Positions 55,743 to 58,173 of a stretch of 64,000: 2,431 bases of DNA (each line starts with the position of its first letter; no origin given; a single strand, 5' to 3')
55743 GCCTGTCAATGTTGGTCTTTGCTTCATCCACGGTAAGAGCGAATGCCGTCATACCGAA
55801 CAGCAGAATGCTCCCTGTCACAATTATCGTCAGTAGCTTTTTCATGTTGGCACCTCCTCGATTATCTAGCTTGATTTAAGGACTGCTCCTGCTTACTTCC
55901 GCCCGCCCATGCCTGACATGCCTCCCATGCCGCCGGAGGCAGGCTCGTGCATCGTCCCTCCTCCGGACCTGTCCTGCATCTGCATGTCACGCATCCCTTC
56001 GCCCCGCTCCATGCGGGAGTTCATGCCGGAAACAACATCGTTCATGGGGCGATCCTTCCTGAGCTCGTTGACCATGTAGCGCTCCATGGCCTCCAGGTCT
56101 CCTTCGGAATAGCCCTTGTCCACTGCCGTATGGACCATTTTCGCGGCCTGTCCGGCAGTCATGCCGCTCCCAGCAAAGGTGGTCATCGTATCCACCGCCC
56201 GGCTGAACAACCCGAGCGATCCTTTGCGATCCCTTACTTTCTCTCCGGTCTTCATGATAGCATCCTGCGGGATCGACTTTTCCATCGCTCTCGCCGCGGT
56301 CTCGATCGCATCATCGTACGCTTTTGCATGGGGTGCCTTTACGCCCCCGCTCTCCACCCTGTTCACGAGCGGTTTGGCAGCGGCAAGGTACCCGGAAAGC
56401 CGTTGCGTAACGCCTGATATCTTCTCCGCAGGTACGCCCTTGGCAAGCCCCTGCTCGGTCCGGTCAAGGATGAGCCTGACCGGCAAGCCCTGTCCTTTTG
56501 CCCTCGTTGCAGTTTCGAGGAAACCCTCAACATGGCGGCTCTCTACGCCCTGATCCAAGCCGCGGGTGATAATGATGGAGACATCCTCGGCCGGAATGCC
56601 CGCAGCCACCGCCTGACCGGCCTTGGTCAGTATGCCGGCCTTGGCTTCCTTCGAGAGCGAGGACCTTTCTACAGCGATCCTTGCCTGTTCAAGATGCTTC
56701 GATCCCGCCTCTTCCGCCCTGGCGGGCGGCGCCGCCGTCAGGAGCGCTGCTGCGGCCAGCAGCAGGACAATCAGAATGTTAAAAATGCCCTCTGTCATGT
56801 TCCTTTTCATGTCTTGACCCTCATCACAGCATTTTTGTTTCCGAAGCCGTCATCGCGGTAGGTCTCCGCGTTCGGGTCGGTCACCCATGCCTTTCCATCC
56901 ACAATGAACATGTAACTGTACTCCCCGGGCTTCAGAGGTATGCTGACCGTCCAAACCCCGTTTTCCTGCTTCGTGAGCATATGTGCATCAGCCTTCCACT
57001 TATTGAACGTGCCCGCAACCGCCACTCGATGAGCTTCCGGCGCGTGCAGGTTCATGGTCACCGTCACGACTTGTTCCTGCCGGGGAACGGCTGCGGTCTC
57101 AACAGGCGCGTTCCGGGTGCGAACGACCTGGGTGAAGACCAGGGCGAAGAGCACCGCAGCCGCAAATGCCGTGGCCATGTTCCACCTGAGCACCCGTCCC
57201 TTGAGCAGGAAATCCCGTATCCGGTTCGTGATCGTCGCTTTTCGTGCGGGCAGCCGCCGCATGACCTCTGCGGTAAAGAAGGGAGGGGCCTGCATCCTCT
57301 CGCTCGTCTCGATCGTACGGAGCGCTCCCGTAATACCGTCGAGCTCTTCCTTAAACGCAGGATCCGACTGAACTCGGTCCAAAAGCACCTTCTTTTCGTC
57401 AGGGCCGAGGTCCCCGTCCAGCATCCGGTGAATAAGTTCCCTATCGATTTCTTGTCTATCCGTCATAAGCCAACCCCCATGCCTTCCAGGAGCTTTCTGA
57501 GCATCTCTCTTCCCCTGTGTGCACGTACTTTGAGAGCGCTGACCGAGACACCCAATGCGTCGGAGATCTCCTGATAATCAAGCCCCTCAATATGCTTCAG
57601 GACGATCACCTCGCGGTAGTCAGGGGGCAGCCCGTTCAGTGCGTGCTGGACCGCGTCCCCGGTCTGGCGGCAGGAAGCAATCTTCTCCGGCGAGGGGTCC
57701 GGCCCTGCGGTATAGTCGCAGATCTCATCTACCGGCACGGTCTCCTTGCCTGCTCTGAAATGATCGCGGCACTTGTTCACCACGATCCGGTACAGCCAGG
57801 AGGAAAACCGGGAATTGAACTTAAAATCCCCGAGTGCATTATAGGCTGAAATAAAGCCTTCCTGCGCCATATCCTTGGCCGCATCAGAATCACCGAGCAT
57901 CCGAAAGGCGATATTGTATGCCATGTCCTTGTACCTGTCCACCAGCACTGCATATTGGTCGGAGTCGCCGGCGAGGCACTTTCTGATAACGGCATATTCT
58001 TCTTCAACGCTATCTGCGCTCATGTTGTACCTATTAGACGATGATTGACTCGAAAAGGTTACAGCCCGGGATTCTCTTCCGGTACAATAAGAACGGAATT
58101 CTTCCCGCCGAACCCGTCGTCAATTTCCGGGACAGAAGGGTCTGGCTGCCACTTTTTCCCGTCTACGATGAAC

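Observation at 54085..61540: ECF sigma / anti-sigma centred envelope cluster encoding multiple methionine-rich secreted proteins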

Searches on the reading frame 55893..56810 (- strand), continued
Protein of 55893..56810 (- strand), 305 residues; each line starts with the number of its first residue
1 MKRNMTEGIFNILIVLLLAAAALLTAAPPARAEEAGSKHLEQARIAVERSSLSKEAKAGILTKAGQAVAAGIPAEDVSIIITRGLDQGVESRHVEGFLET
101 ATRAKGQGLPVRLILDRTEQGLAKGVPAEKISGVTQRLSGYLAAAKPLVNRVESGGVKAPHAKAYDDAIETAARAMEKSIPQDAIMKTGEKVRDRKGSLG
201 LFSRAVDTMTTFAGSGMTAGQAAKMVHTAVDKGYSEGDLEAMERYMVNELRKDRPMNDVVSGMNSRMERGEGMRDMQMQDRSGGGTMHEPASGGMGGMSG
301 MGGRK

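Call 98: search_protein_families(library=pfam, alignment_id=A7, max_evalue=0.00001)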
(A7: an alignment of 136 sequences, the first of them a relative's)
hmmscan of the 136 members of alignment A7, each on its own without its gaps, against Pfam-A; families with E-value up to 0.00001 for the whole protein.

A. member 1, L006:30-488:+ (152 aa): 0 families

B. families by the number of members that match (of 136 scanned): 171 families (the first 25 are shown)
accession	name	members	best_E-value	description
PF13607.11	Succ_CoA_lig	6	3.1e-47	Succinyl-CoA ligase like flavodoxin domain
PF13380.12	CoA_binding_2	6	6.2e-27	CoA binding domain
PF02629.25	CoA_binding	6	3.1e-12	CoA binding domain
PF00122.25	E1-E2_ATPase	5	5.8e-59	E1-E2 ATPase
PF00702.32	Hydrolase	5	5.3e-40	haloacid dehalogenase-like hydrolase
PF00689.26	Cation_ATPase_C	4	5.2e-57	Cation transporting ATPase, C-terminus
PF00690.31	Cation_ATPase_N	4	1.4e-23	Cation transporter/ATPase, N-terminus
PF13246.12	Cation_ATPase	4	5.6e-20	Cation transport ATPase (P-type)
PF00158.32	Sigma54_activat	3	1.4e-69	Sigma-54 interaction domain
PF13549.11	ATP-grasp_5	3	6.9e-68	ATP-grasp domain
PF03601.19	Cons_hypoth698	3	8e-44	Conserved hypothetical protein 698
PF00989.32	PAS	3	7.2e-38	PAS fold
PF13426.13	PAS_9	3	6.8e-35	PAS domain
PF25601.1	AAA_lid_14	3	2.3e-28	AAA+ ATPase lid domain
PF14532.12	Sigma54_activ_2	3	8.7e-23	Sigma-54 interaction domain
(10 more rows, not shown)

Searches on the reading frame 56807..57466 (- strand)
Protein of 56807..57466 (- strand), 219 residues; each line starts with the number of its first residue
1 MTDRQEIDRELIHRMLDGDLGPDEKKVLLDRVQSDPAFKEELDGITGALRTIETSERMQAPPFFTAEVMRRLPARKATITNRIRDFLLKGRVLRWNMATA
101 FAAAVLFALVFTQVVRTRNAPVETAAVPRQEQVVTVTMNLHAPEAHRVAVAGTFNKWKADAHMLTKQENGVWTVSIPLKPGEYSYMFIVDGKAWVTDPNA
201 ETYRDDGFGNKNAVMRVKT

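Call 6: search_protein_families(library=pfam, proteins=[window:56807-57466:-], max_evalue=0.1)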
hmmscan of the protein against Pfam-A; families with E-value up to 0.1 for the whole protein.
window:56807-57466:- (219 aa): 5 families
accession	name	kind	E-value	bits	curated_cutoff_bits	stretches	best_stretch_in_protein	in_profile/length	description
PF16561.11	AMPK1_CBM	-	2.3e-14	53.8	26.8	1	144-218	10-80/85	Glycogen recognition site of AMP-activated protein kinase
PF02922.24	CBM_48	-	3.9e-12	46.8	22.4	1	132-200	10-83/83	Carbohydrate-binding module 48 (Isoamylase N-terminal domain)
PF21518.3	Sas-5-like_implico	-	0.0096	16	27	1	9-44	6-39/44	Spindle assembly abnormal protein 5, implico domain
PF22058.2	X25_BaPul_like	-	0.042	14.4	27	1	154-192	15-55/87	Pullulanase X25 domain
PF22019.2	GlgB_N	-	0.06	13.9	27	0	135-194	28-88/94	alpha-1,4-glucan branching enzyme GlgB, N-terminal domain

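Call 7: search_protein_families(library=ncbifam, proteins=[window:56807-57466:-], max_evalue=0.1)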
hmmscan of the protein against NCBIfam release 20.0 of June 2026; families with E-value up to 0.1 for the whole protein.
window:56807-57466:- (219 aa): 12 families
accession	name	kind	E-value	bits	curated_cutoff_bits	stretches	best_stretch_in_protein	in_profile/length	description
NF003811.1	PRK05402.1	equivalog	3.6e-09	35.7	741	1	125-191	20-87/619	1,4-alpha-glucan branching protein GlgB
NF008967.0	PRK12313.1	equivalog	6.2e-09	34.7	577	1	130-190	34-94/633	1,4-alpha-glucan branching protein GlgB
NF052375.1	antisigma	equivalog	8.8e-08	32.4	100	1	18-150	8-131/217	anti-sigma factor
TIGR01515.1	branching_enzym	equivalog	1.8e-07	30.2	463.95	1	132-186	26-81/607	1,4-alpha-glucan branching enzyme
NF009221.0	PRK12568.1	equivalog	2.3e-07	29.3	1270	1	129-188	148-207/745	1,4-alpha-glucan branching enzyme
NF011294.0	PRK14706.1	equivalog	2e-06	26.3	1284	1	110-201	19-108/642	1,4-alpha-glucan branching enzyme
NF052315.1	T9SS_plug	equivalog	0.00011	21.4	100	1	134-192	280-344/385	type IX secretion system plug protein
NF010501.0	PRK13920.1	subfamily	0.00026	20.7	225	1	9-117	5-125/213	putative anti-sigmaE protein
TIGR02402.1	trehalose_TreZ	equivalog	0.00096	17.6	538.8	1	139-210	4-71/545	malto-oligosyltrehalose trehalohydrolase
NF011293.0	PRK14705.1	equivalog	0.004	14.7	2376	1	132-195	636-702/1224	1,4-alpha-glucan branching enzyme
TIGR01824.1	PabB-clade2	equivalog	0.032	13.5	408.55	1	48-121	68-144/355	aminodeoxychorismate synthase, component I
TIGR02104.1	pulA_typeI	equivalog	0.086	10.9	504.5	1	137-204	22-95/605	type I pullulanase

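Call 48: find_homologous_proteins(query=window:56807-57466:-)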
Query window:56807-57466:- (219 aa): 283 proteins with E <= 0.001 among 496 candidates; the best 120 are listed.
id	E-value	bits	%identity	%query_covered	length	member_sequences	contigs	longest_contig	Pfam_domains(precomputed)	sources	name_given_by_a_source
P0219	4.9e-137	472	96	100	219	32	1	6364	PF02922.25,PF16561.12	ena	-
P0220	9.1e-132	455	93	100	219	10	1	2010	PF02922.25,PF16561.12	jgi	jgi:anti-sigma factor RsiW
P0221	3.3e-131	453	92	100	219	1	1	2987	PF02922.25,PF16561.12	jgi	jgi:hypothetical protein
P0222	1.7e-130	451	92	100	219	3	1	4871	PF02922.25,PF16561.12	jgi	jgi:anti-sigma-K factor RskA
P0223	2.1e-129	447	91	100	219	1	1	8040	PF02922.25,PF16561.12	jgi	jgi:anti-sigma factor RsiW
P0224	4.9e-123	427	85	100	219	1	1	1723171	PF02922.25,PF16561.12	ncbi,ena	-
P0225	4.5e-122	423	92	94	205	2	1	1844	PF02922.25,PF16561.12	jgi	jgi:Ca2+/Na+ antiporter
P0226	8.1e-122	423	85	100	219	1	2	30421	PF02922.25,PF16561.12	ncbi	-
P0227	9.0e-121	419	84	99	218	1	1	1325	PF02922.25,PF16561.12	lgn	-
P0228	4.1e-120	417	84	100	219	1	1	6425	PF02922.25,PF16561.12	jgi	jgi:anti-sigma factor RsiW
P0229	5.4e-119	413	84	100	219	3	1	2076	PF02922.25,PF16561.12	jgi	-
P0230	2.9e-118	411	82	99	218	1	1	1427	PF02922.25,PF16561.12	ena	-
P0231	7.7e-118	410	83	100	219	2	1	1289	PF02922.25,PF16561.12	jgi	jgi:hypothetical protein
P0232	1.2e-117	409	82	99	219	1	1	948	PF02922.25,PF16561.12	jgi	jgi:hypothetical protein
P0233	2.2e-117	408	81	100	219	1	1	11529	PF02922.25,PF16561.12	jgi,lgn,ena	-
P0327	2.5e-70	254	53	96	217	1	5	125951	PF02922.25,PF16561.12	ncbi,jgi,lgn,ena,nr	ncbi:MAG: hypothetical protein QMD44_00220 [Thermodesulfovibrionales bacterium]|jgi:hypothetical pro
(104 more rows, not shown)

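Call 60: search_solved_structures(query=window:56807-57466:-, max_evalue=0.01, show_alignments=3)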
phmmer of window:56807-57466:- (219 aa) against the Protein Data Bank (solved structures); distinct sequences matched with E-value up to 0.01: 26.
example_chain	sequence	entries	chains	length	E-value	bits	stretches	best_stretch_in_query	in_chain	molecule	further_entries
5ot1_A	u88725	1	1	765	6.6e-07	32.5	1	137-216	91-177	Pullulanase type II, GH13 family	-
2f15_A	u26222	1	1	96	3.6e-05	26.8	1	145-217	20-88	5'-AMP-activated protein kinase, beta-2 subunit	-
2lu3_A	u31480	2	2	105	3.9e-05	26.7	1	144-217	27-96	5'-AMP-activated protein kinase subunit beta-2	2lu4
5wuq_C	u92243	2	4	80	4.1e-05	26.6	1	10-77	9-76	Anti-sigma-W factor RsiW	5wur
4y0g_A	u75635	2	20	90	5.3e-05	26.3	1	146-214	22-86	5'-AMP-activated protein kinase subunit beta-2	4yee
6rzn_A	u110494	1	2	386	0.00014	24.9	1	135-211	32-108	Ferulic acid esterase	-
8bbp_A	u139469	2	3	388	0.00014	24.9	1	135-211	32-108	Ferulic acid esterase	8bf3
8bbp_B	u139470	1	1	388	0.00014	24.9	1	135-211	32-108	Ferulic acid esterase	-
6b2e_B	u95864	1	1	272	0.00018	24.6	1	142-217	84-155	5'-AMP-activated protein kinase subunit beta-2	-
1z0n_A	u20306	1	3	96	0.00018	24.6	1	147-218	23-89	5'-AMP-activated protein kinase, beta-1 subunit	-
1z0m_A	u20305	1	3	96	0.00018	24.5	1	147-218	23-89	5'-AMP-activated protein kinase, beta-1 subunit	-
4yef_A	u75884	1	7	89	0.00023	24.2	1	147-218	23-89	5'-AMP-activated protein kinase subunit beta-1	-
4rer_B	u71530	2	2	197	0.00023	24.2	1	147-217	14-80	5'-AMP-activated protein kinase subunit beta-2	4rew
7jhg_B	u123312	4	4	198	0.00027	24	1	147-217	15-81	5'-AMP-activated protein kinase subunit beta-2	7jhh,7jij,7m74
1m7x_A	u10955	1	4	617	0.00057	22.9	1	130-182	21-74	1,4-alpha-glucan Branching Enzyme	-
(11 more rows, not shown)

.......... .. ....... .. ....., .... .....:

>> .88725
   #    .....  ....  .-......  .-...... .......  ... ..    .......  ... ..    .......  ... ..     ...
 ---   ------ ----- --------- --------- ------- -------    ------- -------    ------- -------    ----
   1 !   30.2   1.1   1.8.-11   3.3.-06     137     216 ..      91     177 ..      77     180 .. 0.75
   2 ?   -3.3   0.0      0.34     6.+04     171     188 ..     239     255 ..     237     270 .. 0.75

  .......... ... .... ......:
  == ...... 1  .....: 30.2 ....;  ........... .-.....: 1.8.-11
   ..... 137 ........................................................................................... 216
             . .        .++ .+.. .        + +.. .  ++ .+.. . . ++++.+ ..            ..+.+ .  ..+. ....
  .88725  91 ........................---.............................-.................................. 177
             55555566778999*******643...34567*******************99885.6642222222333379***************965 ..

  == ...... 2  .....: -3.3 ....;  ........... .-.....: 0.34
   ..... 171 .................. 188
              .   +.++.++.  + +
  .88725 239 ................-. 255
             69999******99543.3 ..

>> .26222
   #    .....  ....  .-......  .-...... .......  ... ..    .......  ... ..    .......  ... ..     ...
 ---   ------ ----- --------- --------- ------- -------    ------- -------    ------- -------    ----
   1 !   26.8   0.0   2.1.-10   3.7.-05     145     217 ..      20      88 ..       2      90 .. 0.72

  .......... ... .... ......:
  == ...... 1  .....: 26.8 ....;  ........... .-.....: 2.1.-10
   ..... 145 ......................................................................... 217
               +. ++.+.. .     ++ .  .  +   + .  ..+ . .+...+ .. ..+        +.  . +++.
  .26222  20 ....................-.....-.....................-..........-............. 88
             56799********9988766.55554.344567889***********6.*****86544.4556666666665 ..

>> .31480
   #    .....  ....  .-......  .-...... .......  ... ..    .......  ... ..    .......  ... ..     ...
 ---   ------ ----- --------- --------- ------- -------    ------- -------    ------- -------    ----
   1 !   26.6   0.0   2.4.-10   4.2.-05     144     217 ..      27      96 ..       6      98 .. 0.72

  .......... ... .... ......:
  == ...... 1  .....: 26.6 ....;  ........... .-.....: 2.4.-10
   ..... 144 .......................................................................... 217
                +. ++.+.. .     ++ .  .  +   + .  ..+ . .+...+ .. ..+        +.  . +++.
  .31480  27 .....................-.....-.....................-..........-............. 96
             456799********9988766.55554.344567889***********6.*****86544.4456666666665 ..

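Call 72: find_encoding_contigs(protein=P0327, flank=8000, max_places=1)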
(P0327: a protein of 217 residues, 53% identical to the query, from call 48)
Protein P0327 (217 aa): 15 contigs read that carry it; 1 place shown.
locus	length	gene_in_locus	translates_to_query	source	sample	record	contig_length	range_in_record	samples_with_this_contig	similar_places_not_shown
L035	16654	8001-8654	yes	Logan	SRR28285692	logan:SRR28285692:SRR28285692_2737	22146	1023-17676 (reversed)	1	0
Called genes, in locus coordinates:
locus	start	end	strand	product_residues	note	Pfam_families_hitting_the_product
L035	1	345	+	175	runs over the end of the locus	PF00005:ABC_tran, PF13304:AAA_21 (weak), PF02463:SMC_N (weak)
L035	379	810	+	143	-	PF00376:MerR, PF13411:MerR_1, PF09278:MerR-DNA-bind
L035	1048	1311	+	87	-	PF13192:Thioredoxin_3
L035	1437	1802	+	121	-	PF13545:HTH_Crp_2 (faint), PF01022:HTH_5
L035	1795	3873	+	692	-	PF00403:HMA, PF00122:E1-E2_ATPase, PF00702:Hydrolase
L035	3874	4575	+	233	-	PF00072:Response_reg, PF00486:Trans_reg_C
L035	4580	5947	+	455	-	PF00672:HAMP, PF00512:HisKA, PF02518:HATPase_c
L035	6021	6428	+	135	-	-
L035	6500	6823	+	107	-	-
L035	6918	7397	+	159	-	PF02922:CBM_48, PF16561:AMPK1_CBM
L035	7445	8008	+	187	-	PF04542:Sigma70_r2, PF08281:Sigma70_r4_2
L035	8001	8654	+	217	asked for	PF02922:CBM_48, PF16561:AMPK1_CBM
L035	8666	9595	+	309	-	-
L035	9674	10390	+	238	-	-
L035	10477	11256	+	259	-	PF10082:BBP2_2 (faint)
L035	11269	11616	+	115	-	-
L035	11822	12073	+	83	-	PF09851:SHOCT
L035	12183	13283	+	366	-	PF00892:EamA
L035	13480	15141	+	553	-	PF01293:PEPCK_ATP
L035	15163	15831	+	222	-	PF02163:Peptidase_M50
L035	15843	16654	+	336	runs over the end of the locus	PF00579:tRNA-synt_1b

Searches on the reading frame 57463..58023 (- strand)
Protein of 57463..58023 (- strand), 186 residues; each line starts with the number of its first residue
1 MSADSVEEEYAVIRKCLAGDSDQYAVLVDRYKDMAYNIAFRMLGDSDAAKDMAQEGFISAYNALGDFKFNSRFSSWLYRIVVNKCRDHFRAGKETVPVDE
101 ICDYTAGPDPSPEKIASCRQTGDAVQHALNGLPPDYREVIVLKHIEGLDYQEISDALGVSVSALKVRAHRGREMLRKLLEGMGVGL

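Call 6: search_protein_families(library=pfam, proteins=[window:57463-58023:-], max_evalue=0.1)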
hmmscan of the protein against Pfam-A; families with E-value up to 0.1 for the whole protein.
window:57463-58023:- (186 aa): 6 families
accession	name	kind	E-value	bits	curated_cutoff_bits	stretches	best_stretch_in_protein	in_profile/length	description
PF04542.20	Sigma70_r2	-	3.8e-18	65.5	24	1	27-92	1-68/71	Sigma-70 region 2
PF08281.18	Sigma70_r4_2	-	7.9e-18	64.3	25.7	1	124-175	3-54/54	Sigma-70, region 4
PF04545.22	Sigma70_r4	-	1.1e-08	34.9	24.1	1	128-177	1-50/50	Sigma-70, region 4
PF07638.17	Sigma70_ECF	-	0.0013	19.1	21.1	1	123-177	128-181/185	ECF sigma factor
PF25787.1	HTH_SB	-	0.0025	18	43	1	132-163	7-38/53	Sleeping Beauty transposase HTH domain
PF13384.12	HTH_23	-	0.0058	16.9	24.6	1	139-164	9-34/50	Homeodomain-like domain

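Call 7: search_protein_families(library=ncbifam, proteins=[window:57463-58023:-], max_evalue=0.1)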
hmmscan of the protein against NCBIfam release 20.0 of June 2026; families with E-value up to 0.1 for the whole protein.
window:57463-58023:- (186 aa): 107 families (the best 25 are shown)
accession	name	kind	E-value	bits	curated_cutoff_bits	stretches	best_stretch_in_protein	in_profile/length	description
NF007223.0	PRK09641.1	equivalog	6.5e-42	143.5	209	1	12-180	8-185/187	RNA polymerase sigma factor SigW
TIGR02948.1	SigW_bacill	equivalog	2.4e-40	138.6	243.1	1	12-180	8-185/187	RNA polymerase sigma factor SigW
NF004113.0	PRK05602.1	equivalog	1.2e-35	123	208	1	10-181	33-203/211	RNA polymerase sigma factor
NF008888.0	PRK11922.1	equivalog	8.9e-34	117.1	204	1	5-180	13-197/231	RNA polymerase sigma factor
NF007225.0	PRK09643.1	equivalog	2.2e-32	112.4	190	1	12-181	17-184/204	RNA polymerase sigma factor SigM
NF007229.0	PRK09647.1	equivalog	1.7e-31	109.3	265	1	25-180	47-203/220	RNA polymerase sigma factor SigE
TIGR02937.1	sigma70-ECF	superfamily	1.3e-30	106.2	42.9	1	25-179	4-165/165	sigma-70 family RNA polymerase sigma factor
TIGR02939.1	RpoE_Sigma70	equivalog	3.4e-29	102.2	236.15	1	8-179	6-186/190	RNA polymerase sigma factor RpoE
NF009176.0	PRK12524.1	equivalog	1.5e-28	99.9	264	1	11-182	15-187/196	RNA polymerase sigma factor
NF009166.1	PRK12513.1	equivalog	9.9e-27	93.9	206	1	11-182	11-189/193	RNA polymerase sigma factor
NF009171.0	PRK12518.1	equivalog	2.2e-26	92.9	208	1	8-184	13-189/191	RNA polymerase sigma factor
NF006930.0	PRK09415.1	subfamily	5.9e-26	91.4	198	1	25-181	19-177/179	RNA polymerase factor sigma C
TIGR02950.1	SigM_subfam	subfamily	2e-25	89.5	147.95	1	30-179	8-158/159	RNA polymerase sigma factor, SigM family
NF058625.1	sigma_PG0214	equivalog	8.8e-25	87.4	130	1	23-180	5-162/170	GFO_1088 family ECF-type sigma factor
TIGR02983.1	SigE-fam_strep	subfamily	2.6e-24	85.9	141.55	1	22-181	6-160/162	SigE family RNA polymerase sigma factor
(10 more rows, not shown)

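Call 9: find_encoding_contigs(protein=window:57463-58023:-, flank=10000, max_places=6)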
Protein window:57463-58023:- (186 aa): no gene with exactly this product is on record in the collection.
